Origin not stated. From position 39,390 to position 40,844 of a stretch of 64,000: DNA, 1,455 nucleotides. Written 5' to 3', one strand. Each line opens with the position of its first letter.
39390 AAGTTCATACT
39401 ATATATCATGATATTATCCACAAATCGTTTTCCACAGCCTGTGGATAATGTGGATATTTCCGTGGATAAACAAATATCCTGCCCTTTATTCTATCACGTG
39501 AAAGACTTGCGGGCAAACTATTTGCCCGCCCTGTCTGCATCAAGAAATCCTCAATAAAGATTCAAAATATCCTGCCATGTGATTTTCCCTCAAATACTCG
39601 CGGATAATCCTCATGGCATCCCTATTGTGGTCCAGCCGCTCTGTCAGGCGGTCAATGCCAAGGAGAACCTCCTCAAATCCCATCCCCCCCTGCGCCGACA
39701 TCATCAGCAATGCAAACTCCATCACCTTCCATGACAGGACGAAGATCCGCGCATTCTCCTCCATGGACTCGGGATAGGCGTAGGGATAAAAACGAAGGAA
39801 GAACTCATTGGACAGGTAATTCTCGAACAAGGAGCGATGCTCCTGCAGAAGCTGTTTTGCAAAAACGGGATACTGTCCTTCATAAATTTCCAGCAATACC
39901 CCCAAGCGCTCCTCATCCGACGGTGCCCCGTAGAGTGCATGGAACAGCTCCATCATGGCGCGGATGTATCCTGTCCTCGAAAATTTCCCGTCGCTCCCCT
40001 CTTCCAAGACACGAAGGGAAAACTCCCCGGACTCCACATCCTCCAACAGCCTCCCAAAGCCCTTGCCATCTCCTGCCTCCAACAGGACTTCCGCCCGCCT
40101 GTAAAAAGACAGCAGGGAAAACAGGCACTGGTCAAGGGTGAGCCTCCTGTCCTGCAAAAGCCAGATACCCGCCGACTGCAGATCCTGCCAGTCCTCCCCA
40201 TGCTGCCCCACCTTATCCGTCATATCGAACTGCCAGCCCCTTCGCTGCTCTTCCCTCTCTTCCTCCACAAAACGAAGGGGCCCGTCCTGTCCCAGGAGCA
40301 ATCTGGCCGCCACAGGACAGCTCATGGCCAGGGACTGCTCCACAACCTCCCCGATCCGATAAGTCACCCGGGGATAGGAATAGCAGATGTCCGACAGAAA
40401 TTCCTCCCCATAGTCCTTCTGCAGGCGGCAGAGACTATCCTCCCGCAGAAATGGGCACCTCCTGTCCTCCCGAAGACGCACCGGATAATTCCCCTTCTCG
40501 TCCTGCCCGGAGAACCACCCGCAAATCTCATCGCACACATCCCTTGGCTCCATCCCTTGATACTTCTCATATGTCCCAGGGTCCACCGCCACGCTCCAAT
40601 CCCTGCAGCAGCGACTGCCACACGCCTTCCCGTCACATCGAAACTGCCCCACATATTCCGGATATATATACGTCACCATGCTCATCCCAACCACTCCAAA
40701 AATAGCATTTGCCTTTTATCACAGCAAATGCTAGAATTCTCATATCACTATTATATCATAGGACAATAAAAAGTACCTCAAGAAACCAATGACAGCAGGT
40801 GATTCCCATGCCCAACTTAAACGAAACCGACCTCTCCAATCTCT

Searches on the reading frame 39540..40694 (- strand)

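Call 7: search_protein_families(library=pfam, proteins=[window:39540-40694:-], max_evalue=0.001)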
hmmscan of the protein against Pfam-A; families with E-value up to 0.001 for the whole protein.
window:39540-40694:- (384 aa): 0 families

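Call 8: search_protein_families(library=ncbifam, proteins=[window:39540-40694:-], max_evalue=0.001)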
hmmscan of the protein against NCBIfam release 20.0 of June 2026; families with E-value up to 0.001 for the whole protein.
window:39540-40694:- (384 aa): 1 family
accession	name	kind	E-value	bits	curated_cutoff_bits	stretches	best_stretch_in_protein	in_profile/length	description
NF038110.1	Lys_methyl_FliB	equivalog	1.3e-56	192.7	85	1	12-362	1-371/373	flagellin lysine-N-methylase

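Call 67: search_protein_families(library=padloc, proteins=[window:39540-40694:-], max_evalue=0.001)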
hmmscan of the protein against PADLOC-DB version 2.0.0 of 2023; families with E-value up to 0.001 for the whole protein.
window:39540-40694:- (384 aa): 0 families
